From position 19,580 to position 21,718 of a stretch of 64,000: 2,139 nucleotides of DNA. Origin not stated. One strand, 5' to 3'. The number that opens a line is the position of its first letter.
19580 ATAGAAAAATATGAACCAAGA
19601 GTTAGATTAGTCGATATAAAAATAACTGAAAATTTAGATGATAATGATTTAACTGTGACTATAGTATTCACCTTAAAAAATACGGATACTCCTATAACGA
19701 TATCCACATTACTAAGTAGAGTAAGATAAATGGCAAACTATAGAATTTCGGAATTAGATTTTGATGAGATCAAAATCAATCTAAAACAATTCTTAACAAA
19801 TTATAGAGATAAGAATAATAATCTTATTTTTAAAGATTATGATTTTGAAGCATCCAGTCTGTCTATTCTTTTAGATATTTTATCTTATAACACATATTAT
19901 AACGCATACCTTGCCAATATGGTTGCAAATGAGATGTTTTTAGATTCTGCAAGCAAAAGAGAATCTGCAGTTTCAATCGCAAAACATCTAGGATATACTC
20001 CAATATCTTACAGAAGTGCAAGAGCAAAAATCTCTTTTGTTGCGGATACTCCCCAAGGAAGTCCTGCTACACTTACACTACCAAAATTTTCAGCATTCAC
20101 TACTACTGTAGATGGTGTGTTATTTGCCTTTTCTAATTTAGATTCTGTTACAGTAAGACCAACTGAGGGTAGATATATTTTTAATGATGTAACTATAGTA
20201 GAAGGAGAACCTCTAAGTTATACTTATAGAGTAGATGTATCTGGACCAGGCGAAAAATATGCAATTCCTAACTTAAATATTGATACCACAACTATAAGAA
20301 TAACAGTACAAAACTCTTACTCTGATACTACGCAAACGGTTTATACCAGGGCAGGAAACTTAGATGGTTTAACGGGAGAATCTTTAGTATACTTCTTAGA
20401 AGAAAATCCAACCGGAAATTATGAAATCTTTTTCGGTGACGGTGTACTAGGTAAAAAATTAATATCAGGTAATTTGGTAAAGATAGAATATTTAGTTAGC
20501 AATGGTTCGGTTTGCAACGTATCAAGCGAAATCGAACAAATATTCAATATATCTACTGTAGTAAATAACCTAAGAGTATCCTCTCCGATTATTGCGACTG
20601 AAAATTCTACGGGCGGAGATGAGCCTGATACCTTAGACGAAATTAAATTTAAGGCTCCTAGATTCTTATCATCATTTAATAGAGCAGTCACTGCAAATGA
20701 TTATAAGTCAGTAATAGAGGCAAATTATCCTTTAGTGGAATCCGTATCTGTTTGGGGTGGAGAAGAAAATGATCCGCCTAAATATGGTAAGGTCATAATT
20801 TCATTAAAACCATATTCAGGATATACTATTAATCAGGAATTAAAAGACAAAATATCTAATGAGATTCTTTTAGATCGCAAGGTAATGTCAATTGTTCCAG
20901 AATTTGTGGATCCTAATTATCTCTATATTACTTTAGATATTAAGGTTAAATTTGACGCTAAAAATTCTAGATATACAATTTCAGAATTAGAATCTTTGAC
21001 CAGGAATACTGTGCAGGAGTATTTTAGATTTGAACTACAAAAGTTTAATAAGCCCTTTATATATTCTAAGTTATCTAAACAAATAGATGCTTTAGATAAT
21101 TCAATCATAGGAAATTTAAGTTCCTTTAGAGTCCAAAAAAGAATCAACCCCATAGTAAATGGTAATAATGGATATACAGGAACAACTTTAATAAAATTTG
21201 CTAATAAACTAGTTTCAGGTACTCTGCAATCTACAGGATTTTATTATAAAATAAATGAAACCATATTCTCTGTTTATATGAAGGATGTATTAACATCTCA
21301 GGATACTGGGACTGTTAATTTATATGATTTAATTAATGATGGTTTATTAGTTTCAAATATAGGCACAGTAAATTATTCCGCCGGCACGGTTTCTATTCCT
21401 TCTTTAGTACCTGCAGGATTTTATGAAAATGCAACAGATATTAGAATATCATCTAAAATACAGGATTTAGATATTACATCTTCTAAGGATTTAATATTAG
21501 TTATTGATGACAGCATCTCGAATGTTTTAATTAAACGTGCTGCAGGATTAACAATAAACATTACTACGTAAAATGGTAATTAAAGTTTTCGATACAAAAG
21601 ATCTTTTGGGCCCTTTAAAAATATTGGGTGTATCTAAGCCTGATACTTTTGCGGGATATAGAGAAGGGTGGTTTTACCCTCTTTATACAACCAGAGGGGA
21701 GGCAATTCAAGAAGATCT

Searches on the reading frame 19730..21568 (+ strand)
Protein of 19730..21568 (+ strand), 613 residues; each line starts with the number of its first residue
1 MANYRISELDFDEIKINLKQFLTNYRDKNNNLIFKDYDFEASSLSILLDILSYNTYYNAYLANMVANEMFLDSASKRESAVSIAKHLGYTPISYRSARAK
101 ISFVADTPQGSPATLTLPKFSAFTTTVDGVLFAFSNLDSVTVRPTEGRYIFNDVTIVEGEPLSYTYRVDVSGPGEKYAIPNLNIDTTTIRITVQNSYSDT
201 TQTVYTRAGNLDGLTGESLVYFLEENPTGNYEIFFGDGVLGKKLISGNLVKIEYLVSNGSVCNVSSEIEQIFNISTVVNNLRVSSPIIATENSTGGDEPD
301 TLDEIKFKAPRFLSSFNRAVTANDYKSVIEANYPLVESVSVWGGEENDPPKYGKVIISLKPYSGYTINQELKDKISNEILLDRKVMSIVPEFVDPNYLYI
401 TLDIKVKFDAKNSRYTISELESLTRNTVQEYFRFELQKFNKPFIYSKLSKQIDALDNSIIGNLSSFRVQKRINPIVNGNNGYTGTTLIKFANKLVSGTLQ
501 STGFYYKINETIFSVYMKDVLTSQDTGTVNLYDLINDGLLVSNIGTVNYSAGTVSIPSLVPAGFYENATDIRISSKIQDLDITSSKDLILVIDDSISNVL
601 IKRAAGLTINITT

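Call 108: search_protein_families(library=phrogs, proteins=[window:19730-21568:+], max_evalue=0.001)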
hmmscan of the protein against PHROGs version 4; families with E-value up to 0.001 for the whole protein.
window:19730-21568:+ (613 aa): 4 families
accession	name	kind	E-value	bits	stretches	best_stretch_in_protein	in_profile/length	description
phrog_219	-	tail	1.9e-151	506.6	1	1-594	1-581/598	baseplate wedge subunit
phrog_1369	-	tail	3.8e-13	50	1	50-347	36-319/489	baseplate protein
phrog_24789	-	tail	3.6e-12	45.6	1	25-361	16-357/1214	baseplate protein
phrog_10646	-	tail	4.9e-06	25.7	1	7-99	29-116/1142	baseplate wedge subunit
